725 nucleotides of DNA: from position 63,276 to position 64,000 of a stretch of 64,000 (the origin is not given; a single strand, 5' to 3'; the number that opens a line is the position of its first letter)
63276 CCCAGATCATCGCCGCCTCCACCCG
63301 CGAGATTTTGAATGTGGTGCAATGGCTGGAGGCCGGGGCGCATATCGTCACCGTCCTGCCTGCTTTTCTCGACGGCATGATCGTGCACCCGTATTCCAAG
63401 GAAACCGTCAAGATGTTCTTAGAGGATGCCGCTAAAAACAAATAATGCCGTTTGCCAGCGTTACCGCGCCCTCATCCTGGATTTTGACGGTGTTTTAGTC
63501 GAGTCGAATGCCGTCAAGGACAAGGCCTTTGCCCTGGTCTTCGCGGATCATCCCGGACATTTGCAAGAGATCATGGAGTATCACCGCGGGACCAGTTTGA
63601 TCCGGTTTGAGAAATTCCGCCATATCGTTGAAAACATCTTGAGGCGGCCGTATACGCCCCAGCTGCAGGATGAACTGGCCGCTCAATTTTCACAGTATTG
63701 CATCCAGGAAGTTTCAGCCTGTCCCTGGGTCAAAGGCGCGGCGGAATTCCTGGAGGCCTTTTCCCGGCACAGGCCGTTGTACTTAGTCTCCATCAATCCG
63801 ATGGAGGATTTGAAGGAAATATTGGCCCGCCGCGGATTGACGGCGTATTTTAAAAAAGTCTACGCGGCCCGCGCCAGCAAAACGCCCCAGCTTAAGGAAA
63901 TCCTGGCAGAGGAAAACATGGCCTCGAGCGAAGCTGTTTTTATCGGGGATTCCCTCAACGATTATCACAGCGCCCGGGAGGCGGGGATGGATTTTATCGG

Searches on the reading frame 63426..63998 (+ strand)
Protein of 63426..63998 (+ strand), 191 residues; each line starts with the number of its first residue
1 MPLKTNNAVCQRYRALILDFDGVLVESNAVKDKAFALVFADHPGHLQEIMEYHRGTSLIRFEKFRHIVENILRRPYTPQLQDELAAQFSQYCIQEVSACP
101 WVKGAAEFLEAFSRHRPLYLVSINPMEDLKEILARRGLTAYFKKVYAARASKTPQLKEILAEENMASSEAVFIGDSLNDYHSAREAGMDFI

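Call 9: search_protein_families(library=pfam, proteins=[window:63426-63998:+], max_evalue=0.001)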
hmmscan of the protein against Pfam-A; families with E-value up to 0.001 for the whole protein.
window:63426-63998:+ (191 aa): 4 families
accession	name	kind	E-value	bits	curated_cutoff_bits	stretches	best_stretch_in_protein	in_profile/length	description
PF13419.12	HAD_2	-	6.8e-14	52.8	23.8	1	17-191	2-176/178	Haloacid dehalogenase-like hydrolase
PF00702.32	Hydrolase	-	3.1e-12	47.7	26.4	1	13-187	1-191/191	haloacid dehalogenase-like hydrolase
PF12710.13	HAD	-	8.4e-06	26.8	27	1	17-183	2-188/189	haloacid dehalogenase-like hydrolase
PF13242.12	Hydrolase_like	-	0.00028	21.2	22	1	155-191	9-46/75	HAD-hyrolase-like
